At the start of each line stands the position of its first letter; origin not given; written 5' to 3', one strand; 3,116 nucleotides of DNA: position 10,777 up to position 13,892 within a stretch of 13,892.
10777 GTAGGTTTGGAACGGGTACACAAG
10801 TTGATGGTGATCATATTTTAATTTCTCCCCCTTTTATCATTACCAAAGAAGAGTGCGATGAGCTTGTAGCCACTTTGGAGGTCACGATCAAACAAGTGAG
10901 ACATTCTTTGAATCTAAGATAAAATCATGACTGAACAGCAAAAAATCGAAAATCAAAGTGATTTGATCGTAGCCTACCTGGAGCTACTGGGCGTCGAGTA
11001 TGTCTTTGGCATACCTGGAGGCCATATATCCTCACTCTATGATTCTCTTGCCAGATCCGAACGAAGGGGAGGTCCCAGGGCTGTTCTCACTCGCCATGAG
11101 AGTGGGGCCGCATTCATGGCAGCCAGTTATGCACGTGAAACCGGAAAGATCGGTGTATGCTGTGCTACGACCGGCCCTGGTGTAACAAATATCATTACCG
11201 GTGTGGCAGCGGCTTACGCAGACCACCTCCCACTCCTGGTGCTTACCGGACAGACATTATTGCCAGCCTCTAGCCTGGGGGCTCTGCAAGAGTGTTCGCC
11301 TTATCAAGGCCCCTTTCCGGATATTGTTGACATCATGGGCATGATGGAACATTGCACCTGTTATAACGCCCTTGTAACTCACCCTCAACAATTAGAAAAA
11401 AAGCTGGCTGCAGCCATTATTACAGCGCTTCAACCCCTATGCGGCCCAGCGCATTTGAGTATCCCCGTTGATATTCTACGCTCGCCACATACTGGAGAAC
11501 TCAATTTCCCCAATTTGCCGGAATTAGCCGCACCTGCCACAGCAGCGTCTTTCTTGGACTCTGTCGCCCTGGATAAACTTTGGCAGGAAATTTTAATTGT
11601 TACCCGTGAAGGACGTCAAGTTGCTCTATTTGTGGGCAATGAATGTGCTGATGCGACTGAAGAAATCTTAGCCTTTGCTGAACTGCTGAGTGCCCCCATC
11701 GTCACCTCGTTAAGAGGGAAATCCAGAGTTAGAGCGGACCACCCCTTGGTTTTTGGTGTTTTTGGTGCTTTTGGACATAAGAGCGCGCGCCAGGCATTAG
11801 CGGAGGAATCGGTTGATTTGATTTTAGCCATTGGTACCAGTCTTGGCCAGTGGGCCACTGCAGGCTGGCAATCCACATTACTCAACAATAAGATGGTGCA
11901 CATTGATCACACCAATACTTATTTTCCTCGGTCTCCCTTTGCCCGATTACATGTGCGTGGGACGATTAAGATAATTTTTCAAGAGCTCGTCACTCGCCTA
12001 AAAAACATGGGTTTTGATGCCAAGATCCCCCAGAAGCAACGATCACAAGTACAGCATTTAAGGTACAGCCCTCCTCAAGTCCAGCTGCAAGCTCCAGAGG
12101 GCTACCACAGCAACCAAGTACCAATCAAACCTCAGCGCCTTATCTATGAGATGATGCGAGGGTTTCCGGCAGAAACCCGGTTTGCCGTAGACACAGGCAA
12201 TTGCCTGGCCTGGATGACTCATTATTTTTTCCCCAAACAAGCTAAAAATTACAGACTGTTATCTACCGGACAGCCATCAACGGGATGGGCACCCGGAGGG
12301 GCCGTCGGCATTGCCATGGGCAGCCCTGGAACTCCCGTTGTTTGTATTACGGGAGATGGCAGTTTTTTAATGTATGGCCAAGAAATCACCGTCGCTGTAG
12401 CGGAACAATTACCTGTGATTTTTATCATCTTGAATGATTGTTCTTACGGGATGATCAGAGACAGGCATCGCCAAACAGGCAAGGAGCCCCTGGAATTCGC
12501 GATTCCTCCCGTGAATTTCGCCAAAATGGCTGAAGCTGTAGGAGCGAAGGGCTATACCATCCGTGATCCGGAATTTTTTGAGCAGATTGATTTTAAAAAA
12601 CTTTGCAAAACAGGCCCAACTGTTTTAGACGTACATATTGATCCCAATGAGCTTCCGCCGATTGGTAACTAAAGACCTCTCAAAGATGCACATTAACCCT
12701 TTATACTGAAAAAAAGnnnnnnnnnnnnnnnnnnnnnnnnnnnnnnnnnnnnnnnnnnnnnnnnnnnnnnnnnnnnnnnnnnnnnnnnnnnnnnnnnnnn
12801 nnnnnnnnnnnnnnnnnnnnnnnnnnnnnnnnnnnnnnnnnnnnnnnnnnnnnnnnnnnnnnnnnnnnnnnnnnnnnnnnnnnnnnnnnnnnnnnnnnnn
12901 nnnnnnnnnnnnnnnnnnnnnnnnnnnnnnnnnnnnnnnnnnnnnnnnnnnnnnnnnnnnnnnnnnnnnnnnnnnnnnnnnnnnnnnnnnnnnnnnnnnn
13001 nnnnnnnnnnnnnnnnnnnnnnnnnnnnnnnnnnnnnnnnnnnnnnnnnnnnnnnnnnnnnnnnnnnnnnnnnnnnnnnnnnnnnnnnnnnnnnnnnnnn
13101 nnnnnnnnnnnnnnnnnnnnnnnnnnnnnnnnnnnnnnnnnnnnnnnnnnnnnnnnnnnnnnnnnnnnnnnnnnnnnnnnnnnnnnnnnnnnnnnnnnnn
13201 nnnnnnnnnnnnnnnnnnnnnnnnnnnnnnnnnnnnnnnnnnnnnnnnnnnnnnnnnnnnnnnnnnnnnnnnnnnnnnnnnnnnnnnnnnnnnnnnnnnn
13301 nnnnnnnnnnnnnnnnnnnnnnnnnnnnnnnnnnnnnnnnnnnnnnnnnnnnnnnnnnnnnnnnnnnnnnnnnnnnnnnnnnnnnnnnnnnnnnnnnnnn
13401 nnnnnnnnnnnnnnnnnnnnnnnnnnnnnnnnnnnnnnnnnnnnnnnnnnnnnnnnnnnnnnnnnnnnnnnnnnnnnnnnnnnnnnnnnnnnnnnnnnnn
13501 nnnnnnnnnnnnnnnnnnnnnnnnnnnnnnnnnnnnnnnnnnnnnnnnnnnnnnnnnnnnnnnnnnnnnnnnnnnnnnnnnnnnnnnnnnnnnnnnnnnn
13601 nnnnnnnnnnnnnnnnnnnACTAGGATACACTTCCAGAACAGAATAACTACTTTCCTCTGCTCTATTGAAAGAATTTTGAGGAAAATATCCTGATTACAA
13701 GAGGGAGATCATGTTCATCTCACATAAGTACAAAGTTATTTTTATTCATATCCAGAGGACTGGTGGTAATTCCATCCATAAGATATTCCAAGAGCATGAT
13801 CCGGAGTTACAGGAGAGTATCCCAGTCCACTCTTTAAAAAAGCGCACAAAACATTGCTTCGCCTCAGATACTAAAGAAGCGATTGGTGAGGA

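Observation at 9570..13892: Uncharacterised sulfation operon: class-III aminotransferase, ALS-like ThDP enzyme and two sulfotransferases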

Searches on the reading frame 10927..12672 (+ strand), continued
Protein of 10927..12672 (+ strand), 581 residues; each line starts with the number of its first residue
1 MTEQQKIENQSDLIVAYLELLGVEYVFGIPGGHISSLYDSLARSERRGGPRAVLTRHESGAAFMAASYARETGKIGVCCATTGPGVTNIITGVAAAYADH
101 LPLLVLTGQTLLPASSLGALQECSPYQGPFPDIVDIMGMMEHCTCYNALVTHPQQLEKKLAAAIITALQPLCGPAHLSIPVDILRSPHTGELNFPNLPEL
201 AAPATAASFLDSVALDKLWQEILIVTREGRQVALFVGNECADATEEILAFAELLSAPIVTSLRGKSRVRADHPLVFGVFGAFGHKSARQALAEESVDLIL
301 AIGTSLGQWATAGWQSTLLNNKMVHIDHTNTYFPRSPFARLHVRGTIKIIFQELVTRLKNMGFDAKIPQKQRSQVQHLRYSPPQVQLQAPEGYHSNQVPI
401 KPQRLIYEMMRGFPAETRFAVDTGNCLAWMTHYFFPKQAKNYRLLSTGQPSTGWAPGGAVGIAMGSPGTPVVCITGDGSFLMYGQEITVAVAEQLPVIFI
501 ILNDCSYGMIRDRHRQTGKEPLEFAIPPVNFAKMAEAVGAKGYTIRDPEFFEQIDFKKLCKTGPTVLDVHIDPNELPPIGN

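Call 75: search_solved_structures(query=window:10927-12672:+, max_evalue=1e-50, show_alignments=1)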
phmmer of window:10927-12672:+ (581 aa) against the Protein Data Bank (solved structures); distinct sequences matched with E-value up to 1e-50: 7.
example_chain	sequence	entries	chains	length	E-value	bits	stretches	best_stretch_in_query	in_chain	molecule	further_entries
8x3x_A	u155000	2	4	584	1.6e-85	291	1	11-578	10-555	BbmA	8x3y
8xod_A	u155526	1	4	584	1.7e-85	290.9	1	11-578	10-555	BbmA-G484F complex with CBOA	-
8x3z_A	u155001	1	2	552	8.2e-73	249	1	13-580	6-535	CsmA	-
9zgl_A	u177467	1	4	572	1.1e-54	189.1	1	3-575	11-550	Ancestral acetolactate synthase, catabolic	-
1ozf_A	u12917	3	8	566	4.7e-51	177.2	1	10-577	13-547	Acetolactate synthase, catabolic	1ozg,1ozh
5d6r_B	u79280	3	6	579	5.1e-51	177.1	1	10-577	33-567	Acetolactate synthase, catabolic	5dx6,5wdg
24pi_A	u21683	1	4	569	7e-51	176.6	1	3-577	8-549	Ancestral acetolactate synthase, catabolic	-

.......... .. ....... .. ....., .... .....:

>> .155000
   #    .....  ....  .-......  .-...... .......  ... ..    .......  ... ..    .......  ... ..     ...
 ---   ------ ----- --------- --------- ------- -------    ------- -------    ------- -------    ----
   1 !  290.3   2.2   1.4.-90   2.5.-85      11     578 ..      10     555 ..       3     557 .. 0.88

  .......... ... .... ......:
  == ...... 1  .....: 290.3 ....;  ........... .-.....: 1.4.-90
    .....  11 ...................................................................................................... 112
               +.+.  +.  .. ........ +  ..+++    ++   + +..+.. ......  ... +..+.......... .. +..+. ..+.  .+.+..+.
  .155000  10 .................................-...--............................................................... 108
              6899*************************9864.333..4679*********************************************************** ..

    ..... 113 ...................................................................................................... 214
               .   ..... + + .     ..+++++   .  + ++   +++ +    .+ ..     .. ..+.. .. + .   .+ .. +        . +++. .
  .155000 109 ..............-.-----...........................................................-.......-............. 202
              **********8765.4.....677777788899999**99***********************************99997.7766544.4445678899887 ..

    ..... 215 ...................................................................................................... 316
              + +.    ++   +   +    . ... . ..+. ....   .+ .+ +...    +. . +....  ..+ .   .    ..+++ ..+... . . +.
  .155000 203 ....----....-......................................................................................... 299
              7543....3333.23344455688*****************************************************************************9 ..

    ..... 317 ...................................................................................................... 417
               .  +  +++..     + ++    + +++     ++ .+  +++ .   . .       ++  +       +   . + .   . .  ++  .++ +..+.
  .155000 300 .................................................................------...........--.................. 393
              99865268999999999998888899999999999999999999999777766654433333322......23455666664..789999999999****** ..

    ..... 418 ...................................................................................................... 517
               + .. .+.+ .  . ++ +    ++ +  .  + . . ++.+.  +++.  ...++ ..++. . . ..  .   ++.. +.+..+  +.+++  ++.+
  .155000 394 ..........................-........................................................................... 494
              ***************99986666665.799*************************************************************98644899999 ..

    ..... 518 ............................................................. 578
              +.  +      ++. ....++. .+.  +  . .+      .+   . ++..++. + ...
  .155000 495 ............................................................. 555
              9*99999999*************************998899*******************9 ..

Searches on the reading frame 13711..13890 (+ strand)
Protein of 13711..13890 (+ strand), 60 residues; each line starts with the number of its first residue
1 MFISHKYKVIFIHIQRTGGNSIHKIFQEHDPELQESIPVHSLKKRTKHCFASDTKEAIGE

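Call 7: search_protein_families(library=pfam, proteins=[window:13711-13890:+], max_evalue=0.01)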
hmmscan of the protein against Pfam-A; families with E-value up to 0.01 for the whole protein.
window:13711-13890:+ (60 aa): 0 families

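Call 8: search_protein_families(library=ncbifam, proteins=[window:13711-13890:+], max_evalue=0.01)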
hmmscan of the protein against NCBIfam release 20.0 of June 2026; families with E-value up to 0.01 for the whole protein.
window:13711-13890:+ (60 aa): 0 families
